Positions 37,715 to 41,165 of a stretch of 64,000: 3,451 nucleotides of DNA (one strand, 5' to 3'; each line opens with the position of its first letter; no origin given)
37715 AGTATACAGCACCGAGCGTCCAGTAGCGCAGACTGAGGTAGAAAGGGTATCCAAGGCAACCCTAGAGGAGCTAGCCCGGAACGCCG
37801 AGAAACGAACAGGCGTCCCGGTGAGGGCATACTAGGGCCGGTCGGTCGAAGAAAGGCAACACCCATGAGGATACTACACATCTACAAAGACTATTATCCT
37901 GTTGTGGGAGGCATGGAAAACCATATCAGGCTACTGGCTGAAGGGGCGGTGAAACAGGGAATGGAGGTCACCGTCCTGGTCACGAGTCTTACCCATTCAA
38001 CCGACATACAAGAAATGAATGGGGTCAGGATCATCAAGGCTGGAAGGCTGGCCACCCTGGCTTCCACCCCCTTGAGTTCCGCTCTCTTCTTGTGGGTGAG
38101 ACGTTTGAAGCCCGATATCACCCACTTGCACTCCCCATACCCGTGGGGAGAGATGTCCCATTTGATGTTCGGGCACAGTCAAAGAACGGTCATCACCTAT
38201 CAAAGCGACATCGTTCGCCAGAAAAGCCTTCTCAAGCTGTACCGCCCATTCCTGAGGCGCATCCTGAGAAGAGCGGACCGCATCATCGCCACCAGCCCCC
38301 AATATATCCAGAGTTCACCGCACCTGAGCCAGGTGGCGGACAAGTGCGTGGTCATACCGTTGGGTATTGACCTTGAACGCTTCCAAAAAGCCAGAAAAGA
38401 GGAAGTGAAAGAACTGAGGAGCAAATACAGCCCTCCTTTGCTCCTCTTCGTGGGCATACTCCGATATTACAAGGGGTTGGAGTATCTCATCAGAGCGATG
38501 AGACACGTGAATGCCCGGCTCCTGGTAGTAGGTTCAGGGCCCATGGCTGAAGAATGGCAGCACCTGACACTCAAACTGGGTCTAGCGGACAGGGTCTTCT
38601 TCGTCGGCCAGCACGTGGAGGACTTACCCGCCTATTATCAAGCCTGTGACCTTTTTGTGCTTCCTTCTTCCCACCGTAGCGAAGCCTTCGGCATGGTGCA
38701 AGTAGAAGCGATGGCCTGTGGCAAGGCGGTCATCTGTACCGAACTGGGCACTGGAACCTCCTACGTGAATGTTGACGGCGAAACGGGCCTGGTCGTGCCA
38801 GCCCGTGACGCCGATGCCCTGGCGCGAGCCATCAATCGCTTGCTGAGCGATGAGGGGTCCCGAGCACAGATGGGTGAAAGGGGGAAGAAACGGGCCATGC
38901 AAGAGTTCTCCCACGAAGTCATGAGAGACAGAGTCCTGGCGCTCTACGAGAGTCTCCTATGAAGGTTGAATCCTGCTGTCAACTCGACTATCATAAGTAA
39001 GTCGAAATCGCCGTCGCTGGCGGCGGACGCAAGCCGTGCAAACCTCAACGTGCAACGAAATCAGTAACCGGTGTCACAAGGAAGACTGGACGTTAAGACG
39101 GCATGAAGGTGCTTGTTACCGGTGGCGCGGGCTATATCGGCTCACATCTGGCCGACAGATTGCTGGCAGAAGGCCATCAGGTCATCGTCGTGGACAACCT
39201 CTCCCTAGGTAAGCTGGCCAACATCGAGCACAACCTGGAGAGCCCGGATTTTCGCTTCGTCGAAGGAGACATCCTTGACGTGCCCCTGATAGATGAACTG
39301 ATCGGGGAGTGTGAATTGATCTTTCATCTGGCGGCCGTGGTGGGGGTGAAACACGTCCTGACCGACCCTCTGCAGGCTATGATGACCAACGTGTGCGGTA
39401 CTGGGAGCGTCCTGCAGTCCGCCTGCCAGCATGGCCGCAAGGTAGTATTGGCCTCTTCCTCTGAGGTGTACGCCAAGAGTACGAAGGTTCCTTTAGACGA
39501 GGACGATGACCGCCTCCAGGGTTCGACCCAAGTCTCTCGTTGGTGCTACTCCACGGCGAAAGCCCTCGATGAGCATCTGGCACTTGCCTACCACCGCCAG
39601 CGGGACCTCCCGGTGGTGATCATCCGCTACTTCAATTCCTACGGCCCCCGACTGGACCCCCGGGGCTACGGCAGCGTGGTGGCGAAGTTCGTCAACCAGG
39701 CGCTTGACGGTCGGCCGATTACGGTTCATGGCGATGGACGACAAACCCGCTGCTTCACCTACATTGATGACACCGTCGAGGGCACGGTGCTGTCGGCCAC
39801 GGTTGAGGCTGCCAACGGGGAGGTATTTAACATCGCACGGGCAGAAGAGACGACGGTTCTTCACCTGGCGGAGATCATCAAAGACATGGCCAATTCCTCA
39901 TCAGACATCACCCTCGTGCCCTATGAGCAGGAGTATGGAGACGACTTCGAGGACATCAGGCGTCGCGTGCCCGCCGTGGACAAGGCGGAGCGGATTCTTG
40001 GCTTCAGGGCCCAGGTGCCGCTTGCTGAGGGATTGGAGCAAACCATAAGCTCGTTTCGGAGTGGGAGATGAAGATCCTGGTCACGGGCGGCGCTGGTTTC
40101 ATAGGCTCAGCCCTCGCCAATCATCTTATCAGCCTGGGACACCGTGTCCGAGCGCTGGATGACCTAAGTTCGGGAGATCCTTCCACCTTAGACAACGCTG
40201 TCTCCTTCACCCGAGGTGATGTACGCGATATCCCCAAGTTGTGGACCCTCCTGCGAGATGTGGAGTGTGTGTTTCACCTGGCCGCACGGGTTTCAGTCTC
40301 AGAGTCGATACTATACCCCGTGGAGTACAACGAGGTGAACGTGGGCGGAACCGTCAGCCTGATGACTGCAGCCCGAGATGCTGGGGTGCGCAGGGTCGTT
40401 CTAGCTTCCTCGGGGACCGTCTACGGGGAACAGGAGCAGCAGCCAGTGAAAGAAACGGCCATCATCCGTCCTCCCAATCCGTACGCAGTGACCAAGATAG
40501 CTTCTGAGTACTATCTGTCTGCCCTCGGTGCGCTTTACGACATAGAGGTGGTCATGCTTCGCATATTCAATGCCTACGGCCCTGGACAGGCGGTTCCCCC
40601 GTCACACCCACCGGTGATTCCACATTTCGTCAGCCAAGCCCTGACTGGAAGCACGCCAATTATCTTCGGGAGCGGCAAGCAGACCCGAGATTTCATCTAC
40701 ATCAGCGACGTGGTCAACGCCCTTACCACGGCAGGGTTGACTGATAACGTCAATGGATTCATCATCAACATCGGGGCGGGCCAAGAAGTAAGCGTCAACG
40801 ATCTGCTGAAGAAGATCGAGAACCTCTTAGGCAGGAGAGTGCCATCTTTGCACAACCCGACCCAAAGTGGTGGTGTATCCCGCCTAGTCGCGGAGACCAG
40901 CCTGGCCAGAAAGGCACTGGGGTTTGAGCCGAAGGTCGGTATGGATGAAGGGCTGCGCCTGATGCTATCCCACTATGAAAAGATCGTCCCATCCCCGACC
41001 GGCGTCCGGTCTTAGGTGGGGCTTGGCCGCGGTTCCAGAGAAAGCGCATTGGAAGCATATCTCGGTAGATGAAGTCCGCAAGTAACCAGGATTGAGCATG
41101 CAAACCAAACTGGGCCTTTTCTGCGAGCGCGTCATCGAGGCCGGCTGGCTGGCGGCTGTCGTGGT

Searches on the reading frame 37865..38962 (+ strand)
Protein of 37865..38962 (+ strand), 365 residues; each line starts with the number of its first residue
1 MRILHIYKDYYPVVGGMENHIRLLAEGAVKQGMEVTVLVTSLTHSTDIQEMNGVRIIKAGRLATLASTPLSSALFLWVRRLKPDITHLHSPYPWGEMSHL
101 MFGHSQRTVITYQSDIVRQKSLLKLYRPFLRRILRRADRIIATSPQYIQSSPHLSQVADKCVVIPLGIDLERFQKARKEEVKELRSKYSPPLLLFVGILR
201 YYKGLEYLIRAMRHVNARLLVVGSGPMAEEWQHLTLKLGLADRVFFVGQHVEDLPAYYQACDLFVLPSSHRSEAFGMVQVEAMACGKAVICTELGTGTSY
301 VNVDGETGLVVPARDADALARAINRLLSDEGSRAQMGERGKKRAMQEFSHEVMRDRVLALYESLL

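Call 74: search_protein_families(library=pfam, proteins=[window:37865-38962:+], max_evalue=0.000001)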
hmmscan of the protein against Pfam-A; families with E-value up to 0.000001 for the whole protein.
window:37865-38962:+ (365 aa): 7 families
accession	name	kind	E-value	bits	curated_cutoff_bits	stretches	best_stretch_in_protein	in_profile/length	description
PF00534.26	Glycos_transf_1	-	6.6e-46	156.4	26.4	1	177-343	2-172/172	Glycosyl transferases group 1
PF13692.12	Glyco_trans_1_4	-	6.7e-38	130.6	27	1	191-329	2-142/142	Glycosyl transferases group 1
PF13439.12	Glyco_transf_4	-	1e-24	87.9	28.5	1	14-172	1-170/170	Glycosyltransferase Family 4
PF13579.12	Glyco_trans_4_4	-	2.6e-17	64.1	29.7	1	15-167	1-158/158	Glycosyl transferase 4-like domain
PF13524.12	Glyco_trans_1_2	-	8.8e-10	39.1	25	1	207-350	4-135/144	Glycosyl transferase-like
PF20706.3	GT4-conflict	-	5.2e-08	32.7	26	0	131-333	141-361/385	Family 4 Glycosyltransferase in conflict systems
PF13477.12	Glyco_trans_4_2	-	5.4e-07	30.3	23.4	0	20-144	12-139/139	Glycosyl transferase 4-like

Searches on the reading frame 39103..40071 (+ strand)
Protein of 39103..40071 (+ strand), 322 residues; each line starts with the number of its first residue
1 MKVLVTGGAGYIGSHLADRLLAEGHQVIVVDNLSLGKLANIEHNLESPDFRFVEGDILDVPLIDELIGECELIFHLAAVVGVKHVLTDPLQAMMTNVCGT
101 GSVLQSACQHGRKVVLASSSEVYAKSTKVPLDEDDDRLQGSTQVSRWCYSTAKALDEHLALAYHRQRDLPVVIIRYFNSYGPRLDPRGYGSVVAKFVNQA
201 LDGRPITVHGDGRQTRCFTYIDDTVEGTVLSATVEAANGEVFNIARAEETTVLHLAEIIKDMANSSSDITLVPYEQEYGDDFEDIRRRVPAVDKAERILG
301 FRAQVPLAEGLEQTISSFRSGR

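Call 74: search_protein_families(library=pfam, proteins=[window:39103-40071:+], max_evalue=0.000001)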
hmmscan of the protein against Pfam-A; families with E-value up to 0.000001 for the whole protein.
window:39103-40071:+ (322 aa): 6 families
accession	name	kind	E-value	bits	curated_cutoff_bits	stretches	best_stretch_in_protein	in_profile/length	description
PF16363.11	GDP_Man_Dehyd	-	2.6e-55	188.6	27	1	4-314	1-332/332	GDP-mannose 4,6 dehydratase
PF01370.27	Epimerase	-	3e-55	187.7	20.9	1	3-245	1-240/240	NAD dependent epimerase/dehydratase family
PF02719.21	Polysacc_synt_2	-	8.7e-23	81.4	20.2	2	3-120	1-128/293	Polysaccharide biosynthesis protein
PF01073.25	3Beta_HSD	-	4.5e-18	65.7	22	1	4-230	1-227/280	3-beta hydroxysteroid dehydrogenase/isomerase family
PF07993.18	NAD_binding_4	-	7.9e-15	55.1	20.1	1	5-175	1-203/258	Male sterility protein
PF04321.23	RmlD_sub_bind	-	1.5e-12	47.6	27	1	1-268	1-237/287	RmlD substrate binding domain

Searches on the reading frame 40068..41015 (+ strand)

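Call 74: search_protein_families(library=pfam, proteins=[window:40068-41015:+], max_evalue=0.000001)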
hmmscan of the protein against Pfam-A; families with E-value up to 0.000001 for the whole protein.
window:40068-41015:+ (315 aa): 8 families
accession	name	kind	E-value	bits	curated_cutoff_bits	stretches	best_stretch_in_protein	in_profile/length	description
PF01370.27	Epimerase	-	1.4e-59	201.8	20.9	1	3-236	1-240/240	NAD dependent epimerase/dehydratase family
PF16363.11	GDP_Man_Dehyd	-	2.3e-53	182.2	27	1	4-299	1-332/332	GDP-mannose 4,6 dehydratase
PF01073.25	3Beta_HSD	-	2.4e-23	83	22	1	4-221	1-227/280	3-beta hydroxysteroid dehydrogenase/isomerase family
PF02719.21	Polysacc_synt_2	-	2.9e-16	59.9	20.2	1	3-258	1-251/293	Polysaccharide biosynthesis protein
PF04321.23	RmlD_sub_bind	-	1.5e-11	44.4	27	1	1-153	1-139/287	RmlD substrate binding domain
PF13460.12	NAD_binding_10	-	9.9e-10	39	27.2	1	7-153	1-134/184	NAD(P)H-binding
PF07993.18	NAD_binding_4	-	2.8e-09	36.9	20.1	1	60-168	84-206/258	Male sterility protein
PF05368.20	NmrA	-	6.4e-08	33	27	1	2-117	4-109/298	NmrA-like family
